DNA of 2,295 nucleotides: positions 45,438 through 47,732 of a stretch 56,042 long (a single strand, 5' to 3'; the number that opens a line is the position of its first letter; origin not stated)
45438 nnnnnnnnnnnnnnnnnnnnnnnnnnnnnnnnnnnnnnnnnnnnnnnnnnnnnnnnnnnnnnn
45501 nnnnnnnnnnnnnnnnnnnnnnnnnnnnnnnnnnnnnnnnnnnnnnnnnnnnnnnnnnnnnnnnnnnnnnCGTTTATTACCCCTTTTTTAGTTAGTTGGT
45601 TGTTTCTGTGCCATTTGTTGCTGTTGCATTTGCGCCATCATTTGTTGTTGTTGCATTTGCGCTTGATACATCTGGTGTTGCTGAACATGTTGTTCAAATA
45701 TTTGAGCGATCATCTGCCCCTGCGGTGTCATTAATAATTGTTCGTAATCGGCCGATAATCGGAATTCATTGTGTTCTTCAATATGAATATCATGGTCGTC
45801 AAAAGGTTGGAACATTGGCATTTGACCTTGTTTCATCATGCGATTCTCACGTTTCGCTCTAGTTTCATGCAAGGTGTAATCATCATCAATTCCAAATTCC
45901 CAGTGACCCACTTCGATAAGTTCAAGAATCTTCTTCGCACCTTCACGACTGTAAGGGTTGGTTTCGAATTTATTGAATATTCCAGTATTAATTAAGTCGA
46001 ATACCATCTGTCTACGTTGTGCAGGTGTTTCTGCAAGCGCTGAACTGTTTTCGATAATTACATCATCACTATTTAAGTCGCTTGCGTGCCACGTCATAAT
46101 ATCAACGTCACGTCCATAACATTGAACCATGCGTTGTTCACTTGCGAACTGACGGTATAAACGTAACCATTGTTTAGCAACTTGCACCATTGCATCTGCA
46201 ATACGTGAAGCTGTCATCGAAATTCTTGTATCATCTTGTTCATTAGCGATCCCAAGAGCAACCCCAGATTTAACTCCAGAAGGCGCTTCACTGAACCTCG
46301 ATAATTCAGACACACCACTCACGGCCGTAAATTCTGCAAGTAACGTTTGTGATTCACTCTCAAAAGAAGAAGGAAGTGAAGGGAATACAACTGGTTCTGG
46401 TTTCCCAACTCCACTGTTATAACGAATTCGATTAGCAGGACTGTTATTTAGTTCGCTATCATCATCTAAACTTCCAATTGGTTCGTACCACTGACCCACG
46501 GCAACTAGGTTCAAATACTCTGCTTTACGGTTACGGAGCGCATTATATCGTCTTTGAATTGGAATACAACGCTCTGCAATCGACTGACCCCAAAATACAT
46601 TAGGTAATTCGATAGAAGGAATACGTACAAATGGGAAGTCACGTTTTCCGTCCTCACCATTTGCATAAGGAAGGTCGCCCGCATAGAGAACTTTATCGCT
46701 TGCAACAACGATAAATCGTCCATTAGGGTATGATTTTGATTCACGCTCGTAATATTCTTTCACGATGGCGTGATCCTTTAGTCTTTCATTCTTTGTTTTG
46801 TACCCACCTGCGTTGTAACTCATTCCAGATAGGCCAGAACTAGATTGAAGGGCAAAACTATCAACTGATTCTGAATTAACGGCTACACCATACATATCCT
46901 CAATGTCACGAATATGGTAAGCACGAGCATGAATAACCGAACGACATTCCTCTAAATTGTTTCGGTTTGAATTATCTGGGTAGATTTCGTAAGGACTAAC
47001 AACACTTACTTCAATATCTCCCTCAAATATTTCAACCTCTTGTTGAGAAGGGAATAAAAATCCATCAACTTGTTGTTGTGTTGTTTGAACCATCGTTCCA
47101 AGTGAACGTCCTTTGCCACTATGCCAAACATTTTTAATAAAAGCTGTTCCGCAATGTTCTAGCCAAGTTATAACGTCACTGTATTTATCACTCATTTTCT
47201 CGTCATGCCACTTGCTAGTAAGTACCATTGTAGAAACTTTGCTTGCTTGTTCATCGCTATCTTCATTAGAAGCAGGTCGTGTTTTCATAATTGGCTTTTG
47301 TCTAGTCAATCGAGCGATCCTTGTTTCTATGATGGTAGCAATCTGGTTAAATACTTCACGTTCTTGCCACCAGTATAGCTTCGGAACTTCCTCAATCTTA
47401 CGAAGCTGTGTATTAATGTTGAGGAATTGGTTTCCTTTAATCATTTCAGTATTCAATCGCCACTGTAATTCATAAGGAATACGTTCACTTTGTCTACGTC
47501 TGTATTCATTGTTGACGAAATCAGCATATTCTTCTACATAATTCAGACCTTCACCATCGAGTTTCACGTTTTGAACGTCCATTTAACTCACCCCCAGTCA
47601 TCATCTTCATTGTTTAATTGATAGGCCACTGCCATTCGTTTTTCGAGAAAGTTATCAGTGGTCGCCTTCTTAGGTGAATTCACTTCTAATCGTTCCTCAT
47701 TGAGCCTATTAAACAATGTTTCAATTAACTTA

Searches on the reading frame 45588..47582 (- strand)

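Call 71: search_protein_families(library=phrogs, proteins=[window:45588-47582:-], max_evalue=0.001)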
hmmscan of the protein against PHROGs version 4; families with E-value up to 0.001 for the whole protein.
window:45588-47582:- (664 aa): 3 families
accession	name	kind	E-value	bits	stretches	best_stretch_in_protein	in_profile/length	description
phrog_156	-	head and packaging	5.6e-27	95.4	1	37-661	23-610/681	portal protein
phrog_1216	-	head and packaging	3.2e-17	63.3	1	169-493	191-526/714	portal protein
phrog_332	-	connector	1.4e-14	54.4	1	96-392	85-336/560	head-tail adaptor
